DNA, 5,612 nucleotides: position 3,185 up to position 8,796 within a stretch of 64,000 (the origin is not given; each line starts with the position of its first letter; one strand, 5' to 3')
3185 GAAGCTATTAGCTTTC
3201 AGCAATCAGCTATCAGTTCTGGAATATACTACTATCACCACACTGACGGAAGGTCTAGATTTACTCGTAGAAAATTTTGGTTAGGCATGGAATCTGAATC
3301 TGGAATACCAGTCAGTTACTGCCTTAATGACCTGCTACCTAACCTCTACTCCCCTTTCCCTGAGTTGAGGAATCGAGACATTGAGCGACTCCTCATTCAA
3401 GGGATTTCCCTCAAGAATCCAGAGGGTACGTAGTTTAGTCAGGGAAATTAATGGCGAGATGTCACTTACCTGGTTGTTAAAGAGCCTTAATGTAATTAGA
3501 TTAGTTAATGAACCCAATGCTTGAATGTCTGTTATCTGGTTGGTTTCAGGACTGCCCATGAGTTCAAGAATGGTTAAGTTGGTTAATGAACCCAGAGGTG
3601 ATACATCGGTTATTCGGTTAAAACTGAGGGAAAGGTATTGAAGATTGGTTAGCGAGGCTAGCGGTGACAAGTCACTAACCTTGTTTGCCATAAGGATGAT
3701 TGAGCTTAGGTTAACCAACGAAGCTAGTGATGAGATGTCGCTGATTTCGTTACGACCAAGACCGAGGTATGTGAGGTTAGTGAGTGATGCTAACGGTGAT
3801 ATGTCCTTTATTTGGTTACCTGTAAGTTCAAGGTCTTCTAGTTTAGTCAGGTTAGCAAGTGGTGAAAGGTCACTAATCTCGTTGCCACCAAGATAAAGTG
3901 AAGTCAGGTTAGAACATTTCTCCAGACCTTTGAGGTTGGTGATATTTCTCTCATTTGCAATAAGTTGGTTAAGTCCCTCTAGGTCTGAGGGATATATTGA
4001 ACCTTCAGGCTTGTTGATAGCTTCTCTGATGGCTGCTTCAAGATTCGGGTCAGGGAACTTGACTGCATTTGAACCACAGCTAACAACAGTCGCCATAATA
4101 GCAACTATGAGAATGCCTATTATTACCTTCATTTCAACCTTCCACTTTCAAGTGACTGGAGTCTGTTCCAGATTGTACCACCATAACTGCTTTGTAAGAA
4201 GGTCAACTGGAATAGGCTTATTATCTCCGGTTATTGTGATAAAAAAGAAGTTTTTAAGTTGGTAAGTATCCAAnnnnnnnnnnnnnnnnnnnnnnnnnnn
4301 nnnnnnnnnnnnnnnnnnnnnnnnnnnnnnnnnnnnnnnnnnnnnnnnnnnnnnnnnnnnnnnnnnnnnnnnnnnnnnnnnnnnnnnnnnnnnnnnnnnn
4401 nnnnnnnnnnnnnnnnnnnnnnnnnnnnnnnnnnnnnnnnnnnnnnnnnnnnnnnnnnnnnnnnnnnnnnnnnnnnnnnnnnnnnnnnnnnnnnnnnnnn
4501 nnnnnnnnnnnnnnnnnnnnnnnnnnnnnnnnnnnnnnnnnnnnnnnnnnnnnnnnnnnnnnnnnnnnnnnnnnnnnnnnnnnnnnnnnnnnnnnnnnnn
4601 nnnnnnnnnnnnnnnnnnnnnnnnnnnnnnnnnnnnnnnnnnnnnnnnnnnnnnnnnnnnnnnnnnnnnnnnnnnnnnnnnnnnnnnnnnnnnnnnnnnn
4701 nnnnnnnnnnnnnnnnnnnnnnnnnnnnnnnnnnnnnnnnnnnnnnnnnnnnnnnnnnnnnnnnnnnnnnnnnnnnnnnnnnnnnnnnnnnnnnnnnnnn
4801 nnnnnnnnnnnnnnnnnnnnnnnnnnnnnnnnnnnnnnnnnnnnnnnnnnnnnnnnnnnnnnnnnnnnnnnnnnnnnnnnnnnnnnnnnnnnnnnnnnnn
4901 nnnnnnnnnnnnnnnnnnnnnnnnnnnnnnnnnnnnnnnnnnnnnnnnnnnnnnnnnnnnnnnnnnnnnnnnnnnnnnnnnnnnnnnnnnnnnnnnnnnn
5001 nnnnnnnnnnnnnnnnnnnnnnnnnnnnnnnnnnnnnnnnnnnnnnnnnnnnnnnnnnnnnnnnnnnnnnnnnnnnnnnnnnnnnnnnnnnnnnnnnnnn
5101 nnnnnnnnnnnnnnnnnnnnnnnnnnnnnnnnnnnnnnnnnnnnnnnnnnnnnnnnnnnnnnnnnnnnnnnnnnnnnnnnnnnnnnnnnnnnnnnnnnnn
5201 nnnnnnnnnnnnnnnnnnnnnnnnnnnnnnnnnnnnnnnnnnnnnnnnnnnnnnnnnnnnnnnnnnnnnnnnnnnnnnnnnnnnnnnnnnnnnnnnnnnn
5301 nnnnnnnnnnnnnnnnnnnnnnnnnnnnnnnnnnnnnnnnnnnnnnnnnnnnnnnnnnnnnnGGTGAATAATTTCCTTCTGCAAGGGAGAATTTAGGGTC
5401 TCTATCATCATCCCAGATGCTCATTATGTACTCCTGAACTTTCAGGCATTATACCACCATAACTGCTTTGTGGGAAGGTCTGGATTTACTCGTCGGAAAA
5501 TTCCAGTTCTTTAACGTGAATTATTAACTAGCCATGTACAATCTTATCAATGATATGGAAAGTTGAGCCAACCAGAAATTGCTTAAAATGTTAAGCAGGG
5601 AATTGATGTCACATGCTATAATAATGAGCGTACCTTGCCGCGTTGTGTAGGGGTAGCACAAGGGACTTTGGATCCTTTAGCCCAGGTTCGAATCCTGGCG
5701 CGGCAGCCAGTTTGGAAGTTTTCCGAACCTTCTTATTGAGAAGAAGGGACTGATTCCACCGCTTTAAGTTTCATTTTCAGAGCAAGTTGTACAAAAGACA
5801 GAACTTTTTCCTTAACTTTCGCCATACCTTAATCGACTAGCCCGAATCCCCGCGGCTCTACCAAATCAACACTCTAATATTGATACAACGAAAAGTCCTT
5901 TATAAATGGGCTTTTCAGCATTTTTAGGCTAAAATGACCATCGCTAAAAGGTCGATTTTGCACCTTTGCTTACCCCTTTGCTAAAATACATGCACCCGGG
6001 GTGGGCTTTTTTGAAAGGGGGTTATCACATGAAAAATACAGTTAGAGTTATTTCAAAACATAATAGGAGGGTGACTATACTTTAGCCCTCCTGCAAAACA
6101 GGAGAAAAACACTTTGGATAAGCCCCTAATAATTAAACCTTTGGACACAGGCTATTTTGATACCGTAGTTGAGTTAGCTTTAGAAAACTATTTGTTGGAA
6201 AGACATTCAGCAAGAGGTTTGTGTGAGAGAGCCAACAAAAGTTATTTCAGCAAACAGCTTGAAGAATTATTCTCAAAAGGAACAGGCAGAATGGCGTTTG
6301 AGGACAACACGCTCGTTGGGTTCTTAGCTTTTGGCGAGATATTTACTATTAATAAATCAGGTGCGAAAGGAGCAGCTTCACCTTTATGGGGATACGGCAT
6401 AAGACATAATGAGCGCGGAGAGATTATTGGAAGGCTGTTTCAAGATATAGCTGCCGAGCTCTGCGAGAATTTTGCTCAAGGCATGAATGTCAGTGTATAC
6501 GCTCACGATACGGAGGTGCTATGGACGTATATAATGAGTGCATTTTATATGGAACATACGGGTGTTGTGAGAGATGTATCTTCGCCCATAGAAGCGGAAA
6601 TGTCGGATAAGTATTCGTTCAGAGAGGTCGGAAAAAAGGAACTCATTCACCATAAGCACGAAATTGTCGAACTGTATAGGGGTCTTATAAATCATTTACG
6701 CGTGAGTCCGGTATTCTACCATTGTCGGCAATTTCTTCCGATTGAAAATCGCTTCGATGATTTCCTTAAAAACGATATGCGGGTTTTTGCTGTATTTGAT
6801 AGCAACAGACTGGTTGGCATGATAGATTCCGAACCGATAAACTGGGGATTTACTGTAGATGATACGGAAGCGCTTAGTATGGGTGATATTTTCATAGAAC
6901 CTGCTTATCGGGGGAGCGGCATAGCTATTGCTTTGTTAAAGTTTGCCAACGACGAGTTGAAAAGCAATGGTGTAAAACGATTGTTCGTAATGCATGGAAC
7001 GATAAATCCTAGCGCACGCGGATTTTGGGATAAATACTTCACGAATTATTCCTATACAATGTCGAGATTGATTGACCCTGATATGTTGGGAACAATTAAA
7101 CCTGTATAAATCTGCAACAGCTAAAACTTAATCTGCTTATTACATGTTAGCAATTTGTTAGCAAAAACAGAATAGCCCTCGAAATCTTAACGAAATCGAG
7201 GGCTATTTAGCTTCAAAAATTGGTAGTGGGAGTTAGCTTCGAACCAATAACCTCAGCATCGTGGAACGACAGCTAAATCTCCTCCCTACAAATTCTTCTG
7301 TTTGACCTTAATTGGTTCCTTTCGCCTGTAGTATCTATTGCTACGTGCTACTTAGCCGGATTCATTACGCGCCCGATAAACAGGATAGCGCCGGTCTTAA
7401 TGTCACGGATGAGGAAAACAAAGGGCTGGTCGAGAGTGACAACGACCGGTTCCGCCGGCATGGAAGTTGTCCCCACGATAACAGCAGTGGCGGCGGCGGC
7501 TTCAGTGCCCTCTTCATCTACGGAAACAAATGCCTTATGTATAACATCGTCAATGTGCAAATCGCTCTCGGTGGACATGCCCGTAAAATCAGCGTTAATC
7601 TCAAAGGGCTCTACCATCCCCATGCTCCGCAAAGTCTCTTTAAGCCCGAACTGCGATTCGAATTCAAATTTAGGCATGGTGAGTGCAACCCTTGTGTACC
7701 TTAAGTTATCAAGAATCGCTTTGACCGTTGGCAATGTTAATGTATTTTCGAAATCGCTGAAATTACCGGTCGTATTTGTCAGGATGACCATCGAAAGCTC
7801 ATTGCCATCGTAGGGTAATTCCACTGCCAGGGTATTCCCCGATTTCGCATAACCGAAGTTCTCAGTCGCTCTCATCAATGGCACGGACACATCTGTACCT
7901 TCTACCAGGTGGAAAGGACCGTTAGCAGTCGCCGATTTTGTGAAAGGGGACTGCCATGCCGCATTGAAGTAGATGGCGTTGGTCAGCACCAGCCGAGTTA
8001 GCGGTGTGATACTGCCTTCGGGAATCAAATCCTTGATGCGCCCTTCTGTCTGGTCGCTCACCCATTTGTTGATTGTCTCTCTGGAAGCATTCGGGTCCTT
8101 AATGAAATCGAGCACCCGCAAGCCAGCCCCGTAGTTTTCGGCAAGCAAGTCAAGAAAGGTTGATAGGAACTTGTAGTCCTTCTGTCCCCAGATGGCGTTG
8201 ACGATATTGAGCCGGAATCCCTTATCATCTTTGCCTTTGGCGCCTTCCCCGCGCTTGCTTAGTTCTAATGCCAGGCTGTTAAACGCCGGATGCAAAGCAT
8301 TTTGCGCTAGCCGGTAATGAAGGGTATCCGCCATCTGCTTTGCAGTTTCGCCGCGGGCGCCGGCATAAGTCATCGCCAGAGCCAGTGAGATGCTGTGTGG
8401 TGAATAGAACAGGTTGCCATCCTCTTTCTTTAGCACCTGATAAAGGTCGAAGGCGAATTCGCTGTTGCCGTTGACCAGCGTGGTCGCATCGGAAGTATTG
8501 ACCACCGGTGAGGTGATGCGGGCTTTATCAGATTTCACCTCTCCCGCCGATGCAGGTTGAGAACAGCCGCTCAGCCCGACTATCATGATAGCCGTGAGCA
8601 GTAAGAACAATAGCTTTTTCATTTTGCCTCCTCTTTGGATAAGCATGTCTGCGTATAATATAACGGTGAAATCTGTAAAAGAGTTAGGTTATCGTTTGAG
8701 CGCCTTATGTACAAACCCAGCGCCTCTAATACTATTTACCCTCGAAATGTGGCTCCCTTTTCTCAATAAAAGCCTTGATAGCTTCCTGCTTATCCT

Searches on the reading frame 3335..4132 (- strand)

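Call 81: search_protein_families(library=pfam, proteins=[window:3335-4132:-], max_evalue=0.0001)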
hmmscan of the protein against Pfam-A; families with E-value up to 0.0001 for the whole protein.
window:3335-4132:- (265 aa): 7 families
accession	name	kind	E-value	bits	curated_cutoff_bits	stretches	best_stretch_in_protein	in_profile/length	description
PF12799.13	LRR_4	-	1.4e-38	130.4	27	5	75-115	2-43/44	Leucine Rich repeats (2 copies)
PF13855.12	LRR_8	-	3.9e-14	52.6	27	1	71-108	22-61/61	Leucine rich repeat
PF13516.12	LRR_6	-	3.4e-10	39.6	23.4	0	161-177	2-18/24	Leucine Rich repeat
PF23598.1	LRR_14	-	3.1e-09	36.5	40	1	60-174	33-151/353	Leucine-rich repeat region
PF14580.12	LRR_9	-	5e-09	36.4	30.5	0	63-132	53-127/175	Leucine-rich repeat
PF23952.1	LRR_EndoS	-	6.4e-09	36.5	27.9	1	26-141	1-110/116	Endo-beta-N-acetylglucosaminidase EndoS LRR domain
PF00560.39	LRR_1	-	1.6e-05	24.5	20.6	0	163-179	1-17/23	Leucine Rich Repeat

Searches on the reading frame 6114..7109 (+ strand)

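Call 81: search_protein_families(library=pfam, proteins=[window:6114-7109:+], max_evalue=0.0001)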
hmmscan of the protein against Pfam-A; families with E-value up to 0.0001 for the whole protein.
window:6114-7109:+ (331 aa): 3 families
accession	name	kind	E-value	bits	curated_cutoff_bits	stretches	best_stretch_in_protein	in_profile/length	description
PF00583.31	Acetyltransf_1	-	4.4e-13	50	20.7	1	203-307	14-113/116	Acetyltransferase (GNAT) family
PF13508.13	Acetyltransf_7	-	3.8e-07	30.8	27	1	223-307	4-79/84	Acetyltransferase (GNAT) domain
PF13673.13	Acetyltransf_10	-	1.4e-06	28.8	23.6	1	216-292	25-92/128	Acetyltransferase (GNAT) domain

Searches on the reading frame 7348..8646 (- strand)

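Call 81: search_protein_families(library=pfam, proteins=[window:7348-8646:-], max_evalue=0.0001)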
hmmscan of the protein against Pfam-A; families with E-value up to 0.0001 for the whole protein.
window:7348-8646:- (432 aa): 1 family
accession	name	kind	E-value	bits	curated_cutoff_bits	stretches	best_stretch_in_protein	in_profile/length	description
PF00079.25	Serpin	-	1.6e-117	393.3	27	1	60-430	2-370/370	Serpin (serine protease inhibitor)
